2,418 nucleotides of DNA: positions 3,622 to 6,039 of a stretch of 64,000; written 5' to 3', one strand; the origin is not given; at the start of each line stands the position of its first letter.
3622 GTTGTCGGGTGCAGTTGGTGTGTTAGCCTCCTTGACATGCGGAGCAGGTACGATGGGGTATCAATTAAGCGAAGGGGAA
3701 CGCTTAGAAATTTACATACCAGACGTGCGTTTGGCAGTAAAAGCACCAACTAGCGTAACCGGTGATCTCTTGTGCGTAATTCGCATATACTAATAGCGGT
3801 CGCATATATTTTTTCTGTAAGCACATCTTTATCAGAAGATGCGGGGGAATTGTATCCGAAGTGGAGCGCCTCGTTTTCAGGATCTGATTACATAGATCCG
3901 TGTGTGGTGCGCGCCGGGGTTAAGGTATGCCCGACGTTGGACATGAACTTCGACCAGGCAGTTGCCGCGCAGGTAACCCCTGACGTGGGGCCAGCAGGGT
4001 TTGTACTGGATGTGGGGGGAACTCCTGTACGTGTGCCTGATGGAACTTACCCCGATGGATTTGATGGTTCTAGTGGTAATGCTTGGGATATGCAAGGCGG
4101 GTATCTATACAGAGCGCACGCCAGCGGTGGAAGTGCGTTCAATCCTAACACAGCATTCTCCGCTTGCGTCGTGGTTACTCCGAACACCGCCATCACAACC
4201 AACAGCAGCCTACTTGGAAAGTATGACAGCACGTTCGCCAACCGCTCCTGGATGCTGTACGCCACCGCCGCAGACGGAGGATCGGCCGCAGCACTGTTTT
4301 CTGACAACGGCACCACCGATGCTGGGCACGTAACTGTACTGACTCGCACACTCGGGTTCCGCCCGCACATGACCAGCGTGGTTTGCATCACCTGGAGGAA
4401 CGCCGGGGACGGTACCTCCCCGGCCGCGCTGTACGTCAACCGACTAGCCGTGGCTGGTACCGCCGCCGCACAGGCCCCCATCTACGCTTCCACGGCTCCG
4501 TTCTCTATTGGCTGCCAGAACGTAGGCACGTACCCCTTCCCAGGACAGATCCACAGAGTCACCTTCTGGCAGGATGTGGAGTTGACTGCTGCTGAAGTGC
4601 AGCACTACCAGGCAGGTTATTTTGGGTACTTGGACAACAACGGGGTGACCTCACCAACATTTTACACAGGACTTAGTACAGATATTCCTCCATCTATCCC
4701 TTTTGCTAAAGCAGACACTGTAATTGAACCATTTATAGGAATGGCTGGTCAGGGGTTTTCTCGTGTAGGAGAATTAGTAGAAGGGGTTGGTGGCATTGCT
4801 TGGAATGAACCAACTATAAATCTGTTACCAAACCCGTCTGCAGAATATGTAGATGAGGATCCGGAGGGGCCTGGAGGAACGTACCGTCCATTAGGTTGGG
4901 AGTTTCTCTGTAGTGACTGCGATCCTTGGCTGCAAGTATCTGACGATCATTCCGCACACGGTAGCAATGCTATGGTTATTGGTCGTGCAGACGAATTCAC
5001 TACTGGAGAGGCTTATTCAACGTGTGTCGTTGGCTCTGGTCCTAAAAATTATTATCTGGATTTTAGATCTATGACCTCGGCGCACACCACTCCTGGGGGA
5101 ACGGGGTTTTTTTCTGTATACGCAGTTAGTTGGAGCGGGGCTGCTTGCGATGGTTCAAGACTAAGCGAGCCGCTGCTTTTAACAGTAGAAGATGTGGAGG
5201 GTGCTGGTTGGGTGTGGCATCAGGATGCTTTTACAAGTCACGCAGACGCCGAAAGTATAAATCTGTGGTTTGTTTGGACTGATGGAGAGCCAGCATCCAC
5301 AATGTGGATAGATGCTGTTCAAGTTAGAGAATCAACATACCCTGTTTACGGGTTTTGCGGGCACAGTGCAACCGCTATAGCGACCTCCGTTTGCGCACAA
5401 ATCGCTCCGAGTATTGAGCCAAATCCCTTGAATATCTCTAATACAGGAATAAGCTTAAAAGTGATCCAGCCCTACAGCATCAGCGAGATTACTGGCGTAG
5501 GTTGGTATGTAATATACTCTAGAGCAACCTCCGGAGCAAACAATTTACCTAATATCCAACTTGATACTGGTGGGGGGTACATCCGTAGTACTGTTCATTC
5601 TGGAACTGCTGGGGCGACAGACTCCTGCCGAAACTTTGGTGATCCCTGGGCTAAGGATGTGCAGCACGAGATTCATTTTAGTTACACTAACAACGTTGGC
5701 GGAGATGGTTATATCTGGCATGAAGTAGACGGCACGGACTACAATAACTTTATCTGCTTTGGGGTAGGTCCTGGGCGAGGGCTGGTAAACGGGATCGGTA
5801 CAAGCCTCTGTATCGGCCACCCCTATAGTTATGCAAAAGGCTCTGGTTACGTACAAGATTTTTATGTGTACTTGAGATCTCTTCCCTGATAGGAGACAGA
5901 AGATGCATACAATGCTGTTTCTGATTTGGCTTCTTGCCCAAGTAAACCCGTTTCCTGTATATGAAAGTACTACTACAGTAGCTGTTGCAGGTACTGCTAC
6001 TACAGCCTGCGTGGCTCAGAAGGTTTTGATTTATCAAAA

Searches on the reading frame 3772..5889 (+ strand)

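Call 19: search_protein_families(library=pfam, proteins=[window:3772-5889:+], max_evalue=0.001)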
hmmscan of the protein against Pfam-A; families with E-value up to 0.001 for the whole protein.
window:3772-5889:+ (705 aa): 1 family
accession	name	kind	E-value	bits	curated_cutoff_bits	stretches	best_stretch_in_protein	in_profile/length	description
PF13385.13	Laminin_G_3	-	2.3e-08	34.7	27.6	1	121-277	12-151/151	Concanavalin A-like lectin/glucanases superfamily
